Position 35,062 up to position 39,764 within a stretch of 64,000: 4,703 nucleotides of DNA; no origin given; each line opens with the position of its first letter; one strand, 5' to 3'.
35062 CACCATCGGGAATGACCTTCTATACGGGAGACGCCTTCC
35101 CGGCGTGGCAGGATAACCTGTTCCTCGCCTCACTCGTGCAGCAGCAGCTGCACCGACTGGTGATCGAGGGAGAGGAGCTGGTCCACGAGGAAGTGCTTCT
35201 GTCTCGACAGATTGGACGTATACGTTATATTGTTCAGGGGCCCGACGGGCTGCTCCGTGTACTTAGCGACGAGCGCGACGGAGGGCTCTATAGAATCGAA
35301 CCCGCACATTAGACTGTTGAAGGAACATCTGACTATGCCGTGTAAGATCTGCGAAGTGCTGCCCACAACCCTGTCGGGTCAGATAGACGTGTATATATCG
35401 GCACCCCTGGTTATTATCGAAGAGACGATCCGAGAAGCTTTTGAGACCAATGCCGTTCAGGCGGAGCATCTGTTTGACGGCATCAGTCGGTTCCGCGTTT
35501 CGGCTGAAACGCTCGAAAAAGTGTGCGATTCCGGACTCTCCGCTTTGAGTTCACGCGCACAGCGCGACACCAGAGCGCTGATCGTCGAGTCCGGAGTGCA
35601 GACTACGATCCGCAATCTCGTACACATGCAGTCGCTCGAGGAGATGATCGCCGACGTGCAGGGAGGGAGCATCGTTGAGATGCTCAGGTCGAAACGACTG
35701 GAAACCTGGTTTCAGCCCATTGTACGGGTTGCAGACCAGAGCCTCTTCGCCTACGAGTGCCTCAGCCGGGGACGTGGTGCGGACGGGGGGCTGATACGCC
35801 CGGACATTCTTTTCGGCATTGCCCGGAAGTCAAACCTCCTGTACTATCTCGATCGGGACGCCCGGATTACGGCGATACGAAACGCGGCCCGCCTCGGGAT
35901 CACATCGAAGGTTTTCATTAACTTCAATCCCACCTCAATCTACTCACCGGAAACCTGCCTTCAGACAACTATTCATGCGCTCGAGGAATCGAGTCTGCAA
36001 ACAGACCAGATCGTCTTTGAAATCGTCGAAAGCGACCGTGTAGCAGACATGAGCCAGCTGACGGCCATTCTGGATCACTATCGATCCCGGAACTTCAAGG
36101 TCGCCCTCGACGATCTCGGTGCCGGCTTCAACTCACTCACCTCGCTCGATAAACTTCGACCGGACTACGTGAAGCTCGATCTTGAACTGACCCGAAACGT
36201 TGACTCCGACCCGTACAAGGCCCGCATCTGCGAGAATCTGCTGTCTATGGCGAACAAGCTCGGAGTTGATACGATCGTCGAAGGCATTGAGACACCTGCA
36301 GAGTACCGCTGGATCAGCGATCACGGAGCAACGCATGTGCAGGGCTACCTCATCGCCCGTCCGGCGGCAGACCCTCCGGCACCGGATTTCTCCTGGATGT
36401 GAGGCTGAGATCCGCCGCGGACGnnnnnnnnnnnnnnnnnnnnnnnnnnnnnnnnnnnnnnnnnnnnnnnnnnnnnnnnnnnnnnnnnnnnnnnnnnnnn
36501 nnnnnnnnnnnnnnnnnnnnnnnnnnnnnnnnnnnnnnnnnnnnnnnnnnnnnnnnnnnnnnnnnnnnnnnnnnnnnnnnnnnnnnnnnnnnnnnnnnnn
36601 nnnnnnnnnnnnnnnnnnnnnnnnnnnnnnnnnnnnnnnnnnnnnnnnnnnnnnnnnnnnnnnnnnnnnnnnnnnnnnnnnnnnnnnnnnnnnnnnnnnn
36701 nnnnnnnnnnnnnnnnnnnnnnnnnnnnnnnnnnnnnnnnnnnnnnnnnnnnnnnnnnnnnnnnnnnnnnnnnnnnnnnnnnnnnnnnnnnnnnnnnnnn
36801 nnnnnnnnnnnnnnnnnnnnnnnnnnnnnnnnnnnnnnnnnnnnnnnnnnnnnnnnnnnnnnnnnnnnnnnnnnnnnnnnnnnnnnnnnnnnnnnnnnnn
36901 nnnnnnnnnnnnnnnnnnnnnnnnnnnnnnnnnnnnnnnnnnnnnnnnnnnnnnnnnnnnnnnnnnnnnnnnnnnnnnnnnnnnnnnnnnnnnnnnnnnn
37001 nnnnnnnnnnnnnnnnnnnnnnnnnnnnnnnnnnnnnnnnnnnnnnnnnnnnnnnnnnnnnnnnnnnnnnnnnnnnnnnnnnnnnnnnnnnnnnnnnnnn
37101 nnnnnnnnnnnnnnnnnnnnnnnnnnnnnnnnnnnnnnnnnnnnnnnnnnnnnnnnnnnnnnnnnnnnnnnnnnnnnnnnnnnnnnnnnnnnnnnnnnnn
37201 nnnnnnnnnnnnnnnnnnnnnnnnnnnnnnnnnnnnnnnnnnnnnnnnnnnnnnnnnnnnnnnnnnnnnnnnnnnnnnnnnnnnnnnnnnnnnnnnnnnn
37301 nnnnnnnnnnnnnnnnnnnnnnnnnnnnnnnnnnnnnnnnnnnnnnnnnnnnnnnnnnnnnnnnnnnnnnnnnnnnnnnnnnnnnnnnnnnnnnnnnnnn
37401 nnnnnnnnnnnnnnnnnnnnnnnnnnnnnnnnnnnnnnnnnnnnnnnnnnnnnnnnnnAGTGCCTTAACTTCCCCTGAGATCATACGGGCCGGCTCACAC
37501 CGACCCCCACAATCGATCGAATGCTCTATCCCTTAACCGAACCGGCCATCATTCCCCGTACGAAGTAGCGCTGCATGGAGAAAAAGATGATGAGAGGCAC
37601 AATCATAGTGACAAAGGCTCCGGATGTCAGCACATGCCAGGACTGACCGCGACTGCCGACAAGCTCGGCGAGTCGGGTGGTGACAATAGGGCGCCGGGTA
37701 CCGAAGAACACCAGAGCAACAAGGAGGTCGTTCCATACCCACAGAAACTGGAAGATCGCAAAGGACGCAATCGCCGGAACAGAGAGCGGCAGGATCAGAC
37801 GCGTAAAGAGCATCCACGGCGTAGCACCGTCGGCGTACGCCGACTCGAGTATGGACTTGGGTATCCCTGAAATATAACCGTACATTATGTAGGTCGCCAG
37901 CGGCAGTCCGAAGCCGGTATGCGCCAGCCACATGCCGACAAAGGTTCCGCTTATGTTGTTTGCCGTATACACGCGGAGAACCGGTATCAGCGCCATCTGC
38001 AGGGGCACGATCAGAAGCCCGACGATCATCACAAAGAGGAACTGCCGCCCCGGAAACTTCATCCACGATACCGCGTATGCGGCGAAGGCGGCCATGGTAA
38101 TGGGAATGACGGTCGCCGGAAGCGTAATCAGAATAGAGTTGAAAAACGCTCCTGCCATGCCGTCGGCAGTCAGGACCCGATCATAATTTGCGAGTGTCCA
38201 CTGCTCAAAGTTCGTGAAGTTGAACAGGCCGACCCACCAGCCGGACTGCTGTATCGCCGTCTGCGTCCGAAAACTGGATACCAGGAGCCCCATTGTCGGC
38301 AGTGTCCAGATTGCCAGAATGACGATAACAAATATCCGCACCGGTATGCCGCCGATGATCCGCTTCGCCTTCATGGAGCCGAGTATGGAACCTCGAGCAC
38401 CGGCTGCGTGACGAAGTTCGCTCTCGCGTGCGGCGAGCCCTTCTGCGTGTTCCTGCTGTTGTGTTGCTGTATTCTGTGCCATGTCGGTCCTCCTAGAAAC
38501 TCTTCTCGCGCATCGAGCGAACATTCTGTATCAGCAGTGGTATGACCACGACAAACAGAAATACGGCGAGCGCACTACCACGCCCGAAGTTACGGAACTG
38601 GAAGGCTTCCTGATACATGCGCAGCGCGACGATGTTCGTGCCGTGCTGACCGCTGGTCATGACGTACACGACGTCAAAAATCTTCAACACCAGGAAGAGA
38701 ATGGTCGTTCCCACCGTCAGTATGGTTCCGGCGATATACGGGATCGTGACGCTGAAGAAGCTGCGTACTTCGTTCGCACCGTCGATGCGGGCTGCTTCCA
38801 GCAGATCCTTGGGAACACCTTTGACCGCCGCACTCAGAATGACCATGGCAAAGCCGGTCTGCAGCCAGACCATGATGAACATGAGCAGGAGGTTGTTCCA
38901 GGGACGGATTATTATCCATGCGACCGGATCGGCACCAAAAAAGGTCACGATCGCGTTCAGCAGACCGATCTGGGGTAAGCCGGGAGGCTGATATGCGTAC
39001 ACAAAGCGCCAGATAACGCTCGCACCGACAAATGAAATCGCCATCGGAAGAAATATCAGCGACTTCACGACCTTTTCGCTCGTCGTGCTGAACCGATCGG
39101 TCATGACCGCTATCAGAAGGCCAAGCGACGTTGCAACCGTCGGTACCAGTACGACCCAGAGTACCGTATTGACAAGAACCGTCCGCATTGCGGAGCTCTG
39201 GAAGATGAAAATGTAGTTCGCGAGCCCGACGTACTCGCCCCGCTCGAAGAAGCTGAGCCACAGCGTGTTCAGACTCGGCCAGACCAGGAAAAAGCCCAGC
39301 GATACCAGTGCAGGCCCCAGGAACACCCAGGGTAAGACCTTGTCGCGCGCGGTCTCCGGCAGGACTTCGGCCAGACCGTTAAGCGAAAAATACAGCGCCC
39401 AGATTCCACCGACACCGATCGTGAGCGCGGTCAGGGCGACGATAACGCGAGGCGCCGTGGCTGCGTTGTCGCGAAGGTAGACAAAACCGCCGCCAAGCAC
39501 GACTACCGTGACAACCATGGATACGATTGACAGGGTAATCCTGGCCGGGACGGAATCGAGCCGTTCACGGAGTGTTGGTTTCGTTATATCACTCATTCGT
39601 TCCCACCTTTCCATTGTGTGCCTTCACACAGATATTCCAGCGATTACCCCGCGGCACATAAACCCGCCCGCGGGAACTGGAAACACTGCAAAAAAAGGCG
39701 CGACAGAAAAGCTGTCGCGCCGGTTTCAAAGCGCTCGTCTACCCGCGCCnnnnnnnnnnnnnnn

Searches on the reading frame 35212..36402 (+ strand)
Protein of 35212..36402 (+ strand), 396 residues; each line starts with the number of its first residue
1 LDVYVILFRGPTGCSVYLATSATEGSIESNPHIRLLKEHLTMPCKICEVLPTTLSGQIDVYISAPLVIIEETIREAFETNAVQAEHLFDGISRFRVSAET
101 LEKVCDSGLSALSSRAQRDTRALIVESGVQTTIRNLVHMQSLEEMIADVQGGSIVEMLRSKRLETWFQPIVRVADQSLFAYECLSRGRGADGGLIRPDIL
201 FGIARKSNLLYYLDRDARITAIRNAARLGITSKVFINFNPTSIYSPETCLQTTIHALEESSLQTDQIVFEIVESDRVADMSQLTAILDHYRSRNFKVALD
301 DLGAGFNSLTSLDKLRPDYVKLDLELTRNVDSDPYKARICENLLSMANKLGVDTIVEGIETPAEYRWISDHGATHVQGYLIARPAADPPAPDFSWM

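Call 55: search_protein_families(library=pfam, proteins=[window:35212-36402:+], max_evalue=0.00001)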
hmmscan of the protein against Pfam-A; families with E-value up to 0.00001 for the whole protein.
window:35212-36402:+ (396 aa): 1 family
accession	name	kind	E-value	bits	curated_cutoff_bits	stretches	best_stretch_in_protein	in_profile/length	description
PF00563.25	EAL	-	5.9e-58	196.5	31.3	1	155-384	5-236/236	EAL domain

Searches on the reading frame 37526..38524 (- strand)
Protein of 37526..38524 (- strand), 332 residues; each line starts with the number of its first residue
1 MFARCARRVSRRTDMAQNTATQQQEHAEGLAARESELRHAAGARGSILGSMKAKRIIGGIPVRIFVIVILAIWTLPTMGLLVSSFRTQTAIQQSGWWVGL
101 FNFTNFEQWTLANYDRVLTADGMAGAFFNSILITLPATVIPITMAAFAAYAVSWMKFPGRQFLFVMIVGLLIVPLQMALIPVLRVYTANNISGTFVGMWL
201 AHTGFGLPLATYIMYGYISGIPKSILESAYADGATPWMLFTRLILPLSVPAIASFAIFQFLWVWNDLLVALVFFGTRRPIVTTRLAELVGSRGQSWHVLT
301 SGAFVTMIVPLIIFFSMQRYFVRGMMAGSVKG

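Call 55: search_protein_families(library=pfam, proteins=[window:37526-38524:-], max_evalue=0.00001)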
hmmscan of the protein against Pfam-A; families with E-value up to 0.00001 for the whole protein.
window:37526-38524:- (332 aa): 1 family
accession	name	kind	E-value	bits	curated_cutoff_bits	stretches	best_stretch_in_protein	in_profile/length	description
PF00528.27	BPD_transp_1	-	1.1e-12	48.5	26.4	1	143-325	3-182/184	Binding-protein-dependent transport system inner membrane component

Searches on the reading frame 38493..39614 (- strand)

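Call 55: search_protein_families(library=pfam, proteins=[window:38493-39614:-], max_evalue=0.00001)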
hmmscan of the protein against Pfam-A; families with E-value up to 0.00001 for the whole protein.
window:38493-39614:- (373 aa): 1 family
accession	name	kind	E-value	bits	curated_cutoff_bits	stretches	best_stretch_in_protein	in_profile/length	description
PF00528.27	BPD_transp_1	-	4.8e-11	43.2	26.4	1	165-361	5-170/184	Binding-protein-dependent transport system inner membrane component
